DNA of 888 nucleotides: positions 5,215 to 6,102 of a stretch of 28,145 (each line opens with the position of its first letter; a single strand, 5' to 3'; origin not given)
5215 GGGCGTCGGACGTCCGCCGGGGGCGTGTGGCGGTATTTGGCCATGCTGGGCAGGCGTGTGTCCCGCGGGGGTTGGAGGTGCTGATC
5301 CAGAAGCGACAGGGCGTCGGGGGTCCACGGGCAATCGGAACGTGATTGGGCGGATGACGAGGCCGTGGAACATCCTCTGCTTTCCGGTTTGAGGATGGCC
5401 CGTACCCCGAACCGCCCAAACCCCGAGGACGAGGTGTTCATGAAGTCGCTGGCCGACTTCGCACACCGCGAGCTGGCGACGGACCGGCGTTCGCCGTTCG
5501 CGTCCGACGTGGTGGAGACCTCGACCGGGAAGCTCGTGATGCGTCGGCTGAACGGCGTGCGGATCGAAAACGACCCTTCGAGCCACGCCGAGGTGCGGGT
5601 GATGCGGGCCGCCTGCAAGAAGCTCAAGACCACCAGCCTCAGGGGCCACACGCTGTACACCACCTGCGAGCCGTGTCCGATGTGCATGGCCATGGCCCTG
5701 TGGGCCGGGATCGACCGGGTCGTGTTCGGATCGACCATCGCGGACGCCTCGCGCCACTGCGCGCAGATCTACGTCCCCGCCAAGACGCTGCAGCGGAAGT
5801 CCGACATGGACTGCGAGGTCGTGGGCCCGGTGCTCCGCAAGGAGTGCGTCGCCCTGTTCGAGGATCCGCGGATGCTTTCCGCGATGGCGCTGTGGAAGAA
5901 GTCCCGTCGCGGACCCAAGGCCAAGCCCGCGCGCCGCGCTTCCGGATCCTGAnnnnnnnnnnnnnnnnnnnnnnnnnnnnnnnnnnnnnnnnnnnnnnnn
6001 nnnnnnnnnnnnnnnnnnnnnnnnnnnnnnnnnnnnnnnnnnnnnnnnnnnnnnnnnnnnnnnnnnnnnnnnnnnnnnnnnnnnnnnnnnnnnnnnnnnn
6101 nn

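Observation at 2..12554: Self-contained divergent cluster for importing and stripping nitrogen from an unknown purine/pterin/pyrimidine-like compound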

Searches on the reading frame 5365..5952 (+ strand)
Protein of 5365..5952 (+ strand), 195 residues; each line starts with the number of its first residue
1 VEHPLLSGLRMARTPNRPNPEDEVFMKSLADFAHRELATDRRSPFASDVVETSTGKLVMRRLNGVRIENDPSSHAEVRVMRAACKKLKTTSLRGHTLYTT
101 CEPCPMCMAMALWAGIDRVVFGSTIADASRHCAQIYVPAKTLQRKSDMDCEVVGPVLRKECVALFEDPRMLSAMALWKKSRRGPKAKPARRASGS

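Call 6: search_protein_families(library=ncbifam, proteins=[window:5365-5952:+], max_evalue=0.001)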
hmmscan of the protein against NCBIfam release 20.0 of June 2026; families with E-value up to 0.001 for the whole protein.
window:5365-5952:+ (195 aa): 2 families
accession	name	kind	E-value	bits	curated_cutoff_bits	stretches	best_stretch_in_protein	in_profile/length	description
NF008113.2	PRK10860.1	equivalog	1.8e-13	50.6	150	1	21-166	6-145/165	tRNA adenosine(34) deaminase TadA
NF041025.1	antiphage_deaminase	equivalog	2.8e-07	29.8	400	1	72-121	337-385/437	anti-phage dCTP deaminase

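Call 18: search_solved_structures(query=window:5440-5952:+, max_evalue=0.001)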
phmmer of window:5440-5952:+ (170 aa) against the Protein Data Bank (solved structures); distinct sequences matched with E-value up to 0.001: 43.
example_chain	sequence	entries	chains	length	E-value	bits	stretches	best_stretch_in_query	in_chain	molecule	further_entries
1wkq_A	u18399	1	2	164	5e-15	59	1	19-104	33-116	Guanine deaminase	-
1tiy_A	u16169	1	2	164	5e-15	59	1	19-104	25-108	Guanine deaminase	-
7cph_A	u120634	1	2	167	1.3e-14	57.7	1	26-140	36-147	tRNA-specific adenosine deaminase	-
5jfy_A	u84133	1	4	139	5.6e-12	49.1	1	18-99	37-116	Deoxycytidine deaminase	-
7dqn_A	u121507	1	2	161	5.7e-12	49.1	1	18-100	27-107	Guanosine deaminase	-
7dbf_A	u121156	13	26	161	5.7e-12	49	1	18-100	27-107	Guanosine deaminase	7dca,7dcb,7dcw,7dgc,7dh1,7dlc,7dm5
7w1q_A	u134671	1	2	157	1.4e-11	47.8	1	18-100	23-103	Guanosine deaminase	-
7dc9_A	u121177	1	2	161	1.5e-11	47.7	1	18-100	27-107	Guanosine deaminase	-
2a8n_A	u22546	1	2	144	1.7e-11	47.5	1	25-98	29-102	cytidine and deoxycytidylate deaminase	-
1wwr_A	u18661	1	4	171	3e-11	46.7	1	27-98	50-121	tRNA adenosine deaminase TadA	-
3ocq_A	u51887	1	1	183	1.2e-10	44.7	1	43-163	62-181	Putative Cytosine/adenosine deaminase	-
8wlw_A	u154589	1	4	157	5.4e-10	42.7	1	6-102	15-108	CMP/dCMP deaminase, zinc-binding protein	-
8wlv_A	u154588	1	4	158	5.9e-10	42.5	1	6-102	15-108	CMP/dCMP deaminase, zinc-binding protein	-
5xko_A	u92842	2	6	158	6.2e-10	42.5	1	6-102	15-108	Cytidine/deoxycytidylate deaminase, zinc-binding region | CMP/dCMP deaminase, zinc-binding protein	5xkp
8wlx_A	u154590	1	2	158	6.2e-10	42.4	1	6-102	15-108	CMP/dCMP deaminase, zinc-binding protein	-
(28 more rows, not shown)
